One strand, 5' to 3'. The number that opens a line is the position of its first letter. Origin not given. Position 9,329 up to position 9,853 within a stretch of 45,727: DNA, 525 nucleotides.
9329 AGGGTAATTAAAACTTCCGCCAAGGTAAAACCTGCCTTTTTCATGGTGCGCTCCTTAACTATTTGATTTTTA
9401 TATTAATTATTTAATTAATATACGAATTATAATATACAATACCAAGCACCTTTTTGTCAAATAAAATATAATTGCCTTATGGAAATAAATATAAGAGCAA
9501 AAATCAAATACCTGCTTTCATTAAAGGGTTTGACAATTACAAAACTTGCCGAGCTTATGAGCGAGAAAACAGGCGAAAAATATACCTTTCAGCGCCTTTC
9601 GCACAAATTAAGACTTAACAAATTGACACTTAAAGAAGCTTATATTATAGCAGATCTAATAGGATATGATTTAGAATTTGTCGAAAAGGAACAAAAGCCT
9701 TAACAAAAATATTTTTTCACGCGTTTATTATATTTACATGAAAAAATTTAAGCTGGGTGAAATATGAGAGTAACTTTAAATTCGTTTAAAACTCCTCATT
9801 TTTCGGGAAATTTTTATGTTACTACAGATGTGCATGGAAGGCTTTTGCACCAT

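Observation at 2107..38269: Repeated pilin-like + XRE-regulator modules wedged between housekeeping operons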

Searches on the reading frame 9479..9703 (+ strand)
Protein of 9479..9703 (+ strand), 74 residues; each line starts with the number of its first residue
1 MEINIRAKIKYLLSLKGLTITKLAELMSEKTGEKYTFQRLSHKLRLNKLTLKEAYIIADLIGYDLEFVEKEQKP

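Call 5: search_protein_families(library=pfam, proteins=[window:9479-9703:+], max_evalue=0.1)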
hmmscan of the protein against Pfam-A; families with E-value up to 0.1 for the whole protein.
window:9479-9703:+ (74 aa): 1 family
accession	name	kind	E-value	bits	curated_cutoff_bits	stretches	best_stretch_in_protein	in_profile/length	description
PF08993.15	T4_Gp59_N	-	0.028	15.3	25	1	22-51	31-60/93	T4 gene Gp59 loader of gp41 DNA helicase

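Call 36: search_solved_structures(query=A3, max_evalue=10)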
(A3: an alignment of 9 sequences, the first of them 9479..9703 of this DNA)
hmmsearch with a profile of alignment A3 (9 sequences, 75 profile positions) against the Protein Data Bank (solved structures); distinct sequences matched with E-value up to 10: 17.
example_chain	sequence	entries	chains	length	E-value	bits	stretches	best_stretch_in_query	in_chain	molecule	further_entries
3qhq_A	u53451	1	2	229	0.00083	22.3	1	49-70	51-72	Sag0897 family CRISPR-associated protein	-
2zcu_A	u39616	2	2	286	0.0076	19.2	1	12-46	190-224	Uncharacterized oxidoreductase ytfG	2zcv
9vj8_A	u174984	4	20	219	0.075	16.1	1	49-70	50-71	Type II-A CRISPR-associated protein Csn2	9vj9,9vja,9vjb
3toc_A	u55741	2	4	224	0.1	15.7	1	49-70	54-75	Putative uncharacterized protein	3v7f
6qxf_A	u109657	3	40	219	0.16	15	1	47-71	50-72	CRISPR-associated protein Csn2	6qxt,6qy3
9h72_O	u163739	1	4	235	0.18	14.8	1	47-71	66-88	CRISPR-associated protein Csn2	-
9hp8_O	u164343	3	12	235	0.18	14.8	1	47-71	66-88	CRISPR-associated protein Csn2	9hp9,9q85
3tgn_A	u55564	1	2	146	0.2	14.7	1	7-33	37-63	Adc operon repressor AdcR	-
5jlu_A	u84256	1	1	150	0.24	14.4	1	7-32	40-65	Adhesin competence repressor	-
3s5u_A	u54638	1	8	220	0.27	14.3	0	50-70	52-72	Putative uncharacterized protein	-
5jls_A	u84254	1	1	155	0.28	14.2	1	7-32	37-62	Adhesin competence repressor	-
6wue_A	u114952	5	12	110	0.42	13.7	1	14-48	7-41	Membrane-associated protein slr1513 | Membrane-associated protein SbtB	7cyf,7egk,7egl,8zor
7r32_A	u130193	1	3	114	0.46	13.6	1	14-48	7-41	Membrane-associated protein slr1513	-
5o3p_A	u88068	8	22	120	0.54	13.3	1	14-48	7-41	Membrane-associated protein slr1513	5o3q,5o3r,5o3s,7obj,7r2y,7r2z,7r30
7r31_A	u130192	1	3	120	0.54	13.3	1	14-48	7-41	Membrane-associated protein slr1513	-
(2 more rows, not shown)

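Call 38: search_protein_families(library=ncbifam, proteins=[window:9479-9703:+], max_evalue=0.01)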
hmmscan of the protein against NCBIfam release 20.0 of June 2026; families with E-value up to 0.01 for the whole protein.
window:9479-9703:+ (74 aa): 0 families
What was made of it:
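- Checked: 9479-9703 has no Pfam or NCBIfam hit (calls 5, 38).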

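Call 39: search_protein_families(library=padloc, proteins=[window:9479-9703:+], max_evalue=0.01)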
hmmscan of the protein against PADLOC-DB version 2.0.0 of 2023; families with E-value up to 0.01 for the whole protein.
window:9479-9703:+ (74 aa): 1 family
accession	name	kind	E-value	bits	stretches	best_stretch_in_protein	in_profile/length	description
PDLC04760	PDC-M64C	-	0.00037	18.8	1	3-61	25-83/93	-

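Call 41: find_homologous_proteins(query=window:9479-9703:+, max_evalue=0.001)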
Query window:9479-9703:+ (74 aa): 69 proteins with E <= 0.001 among 69 candidates.
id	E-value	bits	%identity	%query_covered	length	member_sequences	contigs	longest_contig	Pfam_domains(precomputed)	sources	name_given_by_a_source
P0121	2.0e-38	146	100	100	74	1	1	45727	-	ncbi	-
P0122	1.1e-35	138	93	100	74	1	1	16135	-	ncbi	-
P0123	2.6e-33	130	90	99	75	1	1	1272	-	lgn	-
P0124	5.0e-30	120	81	95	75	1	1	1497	-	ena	-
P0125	1.1e-29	119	84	93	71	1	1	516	-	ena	-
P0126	5.6e-29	116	84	95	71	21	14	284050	-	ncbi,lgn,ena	-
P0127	6.4e-29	116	80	93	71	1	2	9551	-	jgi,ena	-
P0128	1.4e-28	115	83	93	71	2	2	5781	-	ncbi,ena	-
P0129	2.3e-28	115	81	95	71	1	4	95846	-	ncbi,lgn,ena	-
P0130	2.6e-28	114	83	93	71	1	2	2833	-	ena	-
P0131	4.7e-28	114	82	96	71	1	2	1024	-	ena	-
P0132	1.7e-27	112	78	97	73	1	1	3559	-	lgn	-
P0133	1.9e-27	112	77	96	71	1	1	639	-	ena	-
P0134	2.8e-27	111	76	95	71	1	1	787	-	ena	-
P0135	8.3e-27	110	78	92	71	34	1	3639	-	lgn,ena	-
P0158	2.4e-25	105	75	92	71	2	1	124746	-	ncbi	ncbi:MAG: hypothetical protein R3Y28_00440 [Candidatus Gastranaerophilales bacterium]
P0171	1.5e-24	102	70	96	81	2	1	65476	-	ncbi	-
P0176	6.6e-24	100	71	92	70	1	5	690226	-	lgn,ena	-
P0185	6.1e-18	82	65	92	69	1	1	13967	-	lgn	-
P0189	2.2e-14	70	57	93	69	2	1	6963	-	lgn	-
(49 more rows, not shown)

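Call 42: find_encoding_contigs(protein=P0126, flank=4000, max_places=4)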
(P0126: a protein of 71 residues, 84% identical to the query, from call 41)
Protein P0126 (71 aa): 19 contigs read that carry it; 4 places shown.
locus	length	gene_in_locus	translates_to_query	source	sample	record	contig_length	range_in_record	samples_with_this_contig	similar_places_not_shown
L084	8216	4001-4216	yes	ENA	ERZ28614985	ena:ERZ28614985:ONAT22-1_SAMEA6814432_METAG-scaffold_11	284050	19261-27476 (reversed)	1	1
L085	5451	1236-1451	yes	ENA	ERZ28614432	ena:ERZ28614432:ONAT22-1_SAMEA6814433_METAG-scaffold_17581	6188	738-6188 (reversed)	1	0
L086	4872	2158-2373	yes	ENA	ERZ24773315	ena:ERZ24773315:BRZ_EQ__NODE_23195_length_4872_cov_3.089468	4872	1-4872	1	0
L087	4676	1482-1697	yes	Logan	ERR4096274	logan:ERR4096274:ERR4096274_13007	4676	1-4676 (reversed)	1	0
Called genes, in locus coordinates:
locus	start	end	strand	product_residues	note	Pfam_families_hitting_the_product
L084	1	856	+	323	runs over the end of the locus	PF03462:PCRF, PF00472:RF-1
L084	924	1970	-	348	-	PF02547:Queuosine_synth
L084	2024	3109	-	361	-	PF02096:60KD_IMP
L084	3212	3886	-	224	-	-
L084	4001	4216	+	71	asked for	-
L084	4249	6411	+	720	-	PF07693:KAP_NTPase, PF13401:AAA_22 (faint)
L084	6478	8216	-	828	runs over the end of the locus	PF00133:tRNA-synt_1, PF01406:tRNA-synt_1e (faint), PF09334:tRNA-synt_1g, PF13603:tRNA-synt_1_2, PF00133:tRNA-synt_1, PF09334:tRNA-synt_1g, PF08264:Anticodon_1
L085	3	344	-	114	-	?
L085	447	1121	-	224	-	-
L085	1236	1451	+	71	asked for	-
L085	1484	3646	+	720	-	PF07693:KAP_NTPase, PF13401:AAA_22 (faint)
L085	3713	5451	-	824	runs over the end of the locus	?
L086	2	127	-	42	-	?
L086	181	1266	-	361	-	PF02096:60KD_IMP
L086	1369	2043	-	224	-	-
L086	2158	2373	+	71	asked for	-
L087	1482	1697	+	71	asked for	-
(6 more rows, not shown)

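Call 43: find_encoding_contigs(protein=P0176, flank=4000, max_places=3)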
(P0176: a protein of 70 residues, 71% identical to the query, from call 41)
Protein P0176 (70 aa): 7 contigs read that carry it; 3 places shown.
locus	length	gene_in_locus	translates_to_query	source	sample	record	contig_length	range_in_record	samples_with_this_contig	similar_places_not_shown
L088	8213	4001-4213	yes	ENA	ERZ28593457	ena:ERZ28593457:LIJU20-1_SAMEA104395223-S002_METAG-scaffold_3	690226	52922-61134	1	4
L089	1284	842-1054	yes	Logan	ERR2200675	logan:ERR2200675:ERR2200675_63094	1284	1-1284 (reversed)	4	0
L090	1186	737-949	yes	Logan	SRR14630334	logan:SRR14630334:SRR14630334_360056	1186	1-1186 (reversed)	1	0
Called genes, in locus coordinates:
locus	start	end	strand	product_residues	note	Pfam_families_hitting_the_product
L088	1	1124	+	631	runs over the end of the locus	PF01590:GAF (weak), PF00990:GGDEF, PF13487:HD_5, PF01966:HD (weak)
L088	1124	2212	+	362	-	PF00586:AIRS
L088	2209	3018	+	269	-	PF02348:CTP_transf_3 (faint), PF12804:NTP_transf_3, PF01128:IspD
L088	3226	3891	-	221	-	PF07963:N_methyl (weak), PF20318:DUF6613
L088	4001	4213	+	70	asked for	-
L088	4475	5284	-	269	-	PF01479:S4, PF01728:FtsJ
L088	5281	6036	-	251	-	PF01026:TatD_DNase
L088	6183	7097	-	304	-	PF00140:Sigma70_r1_2, PF04542:Sigma70_r2, PF04539:Sigma70_r3, PF04545:Sigma70_r4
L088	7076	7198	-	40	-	-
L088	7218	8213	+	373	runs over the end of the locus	PF02811:PHP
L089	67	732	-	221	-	PF07963:N_methyl (weak), PF20318:DUF6613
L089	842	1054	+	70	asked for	-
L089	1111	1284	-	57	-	?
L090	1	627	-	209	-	?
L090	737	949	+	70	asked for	-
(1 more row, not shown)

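Call 52: find_encoding_contigs(protein=P0189, flank=2500, max_places=2)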
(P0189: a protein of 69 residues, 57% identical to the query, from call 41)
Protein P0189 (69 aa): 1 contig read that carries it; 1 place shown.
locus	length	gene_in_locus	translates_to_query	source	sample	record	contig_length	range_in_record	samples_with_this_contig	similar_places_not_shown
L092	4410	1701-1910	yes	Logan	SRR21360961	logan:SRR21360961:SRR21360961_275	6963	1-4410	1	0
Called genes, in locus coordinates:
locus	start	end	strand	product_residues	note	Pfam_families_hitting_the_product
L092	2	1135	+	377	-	?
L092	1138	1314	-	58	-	-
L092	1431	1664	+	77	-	-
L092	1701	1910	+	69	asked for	-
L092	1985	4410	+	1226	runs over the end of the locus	PF05170:AsmA, PF05359:DUF748, PF13116:YhdP (weak), PF05170:AsmA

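Call 53: find_encoding_contigs(protein=P0185, flank=2500, max_places=2)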
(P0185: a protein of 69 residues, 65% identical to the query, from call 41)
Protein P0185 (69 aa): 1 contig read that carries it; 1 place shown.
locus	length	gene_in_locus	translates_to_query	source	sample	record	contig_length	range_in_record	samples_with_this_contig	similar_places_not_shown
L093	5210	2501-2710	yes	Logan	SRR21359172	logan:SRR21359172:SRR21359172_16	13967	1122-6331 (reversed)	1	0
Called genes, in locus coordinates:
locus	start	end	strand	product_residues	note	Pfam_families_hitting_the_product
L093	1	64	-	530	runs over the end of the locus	-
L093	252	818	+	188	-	PF01327:Pep_deformylase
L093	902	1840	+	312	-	PF00551:Formyl_trans_N, PF02911:Formyl_trans_C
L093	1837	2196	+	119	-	PF07736:CM_1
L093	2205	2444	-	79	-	-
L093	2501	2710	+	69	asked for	-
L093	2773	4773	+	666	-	PF05226:CHASE2, PF00211:Guanylate_cyc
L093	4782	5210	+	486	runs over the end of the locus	PF05833:NFACT_N, PF05670:NFACT-R_1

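Call 54: find_encoding_contigs(protein=P0171, flank=2500, max_places=2)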
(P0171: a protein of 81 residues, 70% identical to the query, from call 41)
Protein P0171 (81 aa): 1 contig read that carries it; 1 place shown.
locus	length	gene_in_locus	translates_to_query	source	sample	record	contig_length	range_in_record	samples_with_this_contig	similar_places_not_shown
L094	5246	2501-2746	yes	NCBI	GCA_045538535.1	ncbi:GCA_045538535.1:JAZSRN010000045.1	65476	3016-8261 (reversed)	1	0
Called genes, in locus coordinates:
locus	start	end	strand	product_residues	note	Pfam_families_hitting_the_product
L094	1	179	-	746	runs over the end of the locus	PF03065:Glyco_hydro_57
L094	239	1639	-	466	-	PF02881:SRP54_N, PF00448:SRP54, PF01656:CbiA (weak), PF02978:SRP_SPB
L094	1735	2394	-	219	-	PF07963:N_methyl (weak)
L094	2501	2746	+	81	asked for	-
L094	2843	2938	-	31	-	-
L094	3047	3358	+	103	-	-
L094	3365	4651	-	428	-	PF01773:Nucleos_tra2_N, PF07670:Gate, PF07662:Nucleos_tra2_C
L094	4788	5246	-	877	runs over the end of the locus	-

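Call 55: find_encoding_contigs(protein=P0158, flank=2500, max_places=2)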
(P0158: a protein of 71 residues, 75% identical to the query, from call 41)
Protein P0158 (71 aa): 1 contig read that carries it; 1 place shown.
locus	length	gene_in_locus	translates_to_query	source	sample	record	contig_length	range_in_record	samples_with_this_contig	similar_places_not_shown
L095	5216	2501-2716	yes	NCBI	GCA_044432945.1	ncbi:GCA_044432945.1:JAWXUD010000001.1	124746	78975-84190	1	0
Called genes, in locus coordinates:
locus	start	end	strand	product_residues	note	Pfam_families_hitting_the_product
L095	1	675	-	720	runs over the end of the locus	PF02629:CoA_binding, PF13380:CoA_binding_2, PF13607:Succ_CoA_lig, PF19045:Ligase_CoA_2, PF13549:ATP-grasp_5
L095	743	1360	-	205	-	PF04055:Radical_SAM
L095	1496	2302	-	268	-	PF20318:DUF6613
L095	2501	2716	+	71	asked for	-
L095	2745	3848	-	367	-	PF02463:SMC_N, PF13175:AAA_15, PF13476:AAA_23 (weak)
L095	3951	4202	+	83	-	-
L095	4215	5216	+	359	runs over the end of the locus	PF00437:T2SSE, PF13191:AAA_16 (faint), PF13604:AAA_30 (faint), PF25199:nSTAND_NTPase5 (faint)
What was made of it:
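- On Type IV pilin-like proteins (class III signal peptide): A T2SSE ATPase gene lies near a module in L095 (call 55).
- The same regulator-pilin pair is found among different flanking genes in different genomes (calls 42, 43, 54, 55).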

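Call 57: predict_structure(alignment_id=A5)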
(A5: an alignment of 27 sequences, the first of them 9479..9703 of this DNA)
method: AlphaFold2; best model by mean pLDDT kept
length: 74 residues; sequences in the alignment: 27
mean_pLDDT: 92.4   pTM: 0.78
mean pLDDT of the five models: 92.4, 92.1, 91.2, 89.3, 87.0
residues with pLDDT >= 90: 64; 70-90: 5; 50-70: 4; < 50: 1
segments of 3 or more residues with pLDDT < 50: none
pLDDT, mean of each block of 10 residues (from residue 1): 81 96 98 97 94 96 93 74
secondary structure, 60 per line:
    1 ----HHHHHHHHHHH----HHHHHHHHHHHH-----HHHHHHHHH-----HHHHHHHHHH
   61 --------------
elements in order: H5-15 H20-31 H37-45 H51-60

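Call 60: fold_search(model_id=the predicted structure, library=pdb)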
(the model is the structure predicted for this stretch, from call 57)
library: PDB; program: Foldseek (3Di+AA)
matches with E <= 10: 206; with E <= 0.001: 0
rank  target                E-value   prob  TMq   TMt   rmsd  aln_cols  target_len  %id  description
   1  9pfn_A                1.8e-01  0.89  0.54  0.31  13.7        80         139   16  Structure of POU2F3 POU domains bound to coactivator OCA-T2 and DNA (2.8 angstrom resolution) (released 2025-10-01)
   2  9pfn_E                2.2e-01  0.90  0.56  0.33  10.4        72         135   15  Structure of POU2F3 POU domains bound to coactivator OCA-T2 and DNA (2.8 angstrom resolution) (released 2025-10-01)
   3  3l1p_B                2.7e-01  0.89  0.48  0.28   3.7        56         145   16  POU protein:DNA complex (released 2010-12-15)
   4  4pu4_D                2.9e-01  0.95  0.62  0.59   2.6        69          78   17  Shewanella oneidensis MR-1 Toxin Antitoxin System HipA, HipB and its operator DNA complex (space group P21) (released 2014-08-06)
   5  1zz8_C                3.3e-01  0.98  0.62  0.26   1.9        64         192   17  Crystal Structure of FeII HppE in Complex with Substrate Form 2 (released 2005-07-26)
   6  7n1n_B                3.3e-01  0.93  0.58  0.63   3.5        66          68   24  Prx in complex with ComR DNA-binding domain (released 2021-07-28)
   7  6t90_K                3.3e-01  0.87  0.50  0.51   3.6        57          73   12  OCT4-SOX2-bound nucleosome - SHL-6 (released 2020-05-06)
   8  3d1n_L                3.3e-01  0.75  0.49  0.29   4.4        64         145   23  Structure of human Brn-5 transcription factor in complex with corticotrophin-releasing hormone gene promoter (released 2009-05-26)
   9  2wiu_B                3.5e-01  0.94  0.62  0.64   4.0        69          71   14  Mercury-modified bacterial persistence regulator hipBA (released 2009-07-28)
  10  4yg1_D                3.7e-01  0.96  0.63  0.66   2.0        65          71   14  HipB-O1-O2 complex/P21212 crystal form (released 2015-07-29)
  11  3d1n_P                3.7e-01  0.82  0.49  0.45   3.6        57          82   23  Structure of human Brn-5 transcription factor in complex with corticotrophin-releasing hormone gene promoter (released 2009-05-26)
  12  6jq1_A                4.2e-01  0.87  0.59  0.36   4.7        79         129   16  Crystal Structure of DdrO from Deinococcus geothermalis (released 2019-08-28)
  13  1zz7_B                4.5e-01  0.96  0.63  0.29   2.6        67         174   16  Crystal Structure of FeII HppE in Complex with Substrate form 1 (released 2005-07-26)
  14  4yg1_A                4.5e-01  0.93  0.62  0.63   2.2        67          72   15  HipB-O1-O2 complex/P21212 crystal form (released 2015-07-29)
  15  9pfo_E                4.8e-01  0.75  0.55  0.33  13.0        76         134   16  Structure of POU2F3 POU domains bound to coactivator OCA-T2 and DNA (2.1 angstrom resolution) (released 2025-10-01)
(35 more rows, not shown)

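Call 73: find_related_loci(query=A5, collection=metagenome_contigs, flank=3000)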
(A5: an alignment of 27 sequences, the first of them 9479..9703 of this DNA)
Query A5 (74 aa) in metagenome_contigs; peptide patterns used: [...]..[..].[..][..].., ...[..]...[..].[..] (x = any residue, [..] = any of these).
81 stretches matched a pattern; 17 encode a relative of the query (tblastn E <= 1e-3); 17 distinct loci.
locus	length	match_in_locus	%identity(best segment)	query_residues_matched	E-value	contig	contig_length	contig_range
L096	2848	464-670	80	4-72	2e-35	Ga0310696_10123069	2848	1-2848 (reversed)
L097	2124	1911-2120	76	1-70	5e-32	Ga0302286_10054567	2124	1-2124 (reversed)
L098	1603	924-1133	77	1-70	5e-32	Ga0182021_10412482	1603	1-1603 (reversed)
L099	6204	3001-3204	74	3-70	4e-30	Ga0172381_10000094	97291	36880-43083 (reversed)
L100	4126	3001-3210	70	1-70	4e-30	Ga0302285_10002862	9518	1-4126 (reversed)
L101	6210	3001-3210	70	1-70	4e-30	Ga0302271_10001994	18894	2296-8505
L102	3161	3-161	83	18-70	9e-28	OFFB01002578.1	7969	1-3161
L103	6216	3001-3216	61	1-72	5e-25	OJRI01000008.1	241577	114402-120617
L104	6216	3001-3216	61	1-72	1e-24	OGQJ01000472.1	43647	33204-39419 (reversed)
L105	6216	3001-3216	61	1-72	1e-24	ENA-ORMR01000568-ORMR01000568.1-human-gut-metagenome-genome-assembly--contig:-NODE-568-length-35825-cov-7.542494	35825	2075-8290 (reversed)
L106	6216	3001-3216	61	1-72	1e-24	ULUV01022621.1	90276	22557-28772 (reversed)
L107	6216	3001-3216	60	1-72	5e-24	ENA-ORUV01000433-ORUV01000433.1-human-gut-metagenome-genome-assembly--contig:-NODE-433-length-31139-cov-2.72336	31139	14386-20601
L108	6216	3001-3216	60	1-72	1e-23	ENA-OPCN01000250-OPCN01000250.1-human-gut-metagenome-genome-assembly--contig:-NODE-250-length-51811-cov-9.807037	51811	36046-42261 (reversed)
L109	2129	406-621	60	1-72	1e-23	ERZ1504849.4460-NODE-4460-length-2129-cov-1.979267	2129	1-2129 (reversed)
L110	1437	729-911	62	3-63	1e-20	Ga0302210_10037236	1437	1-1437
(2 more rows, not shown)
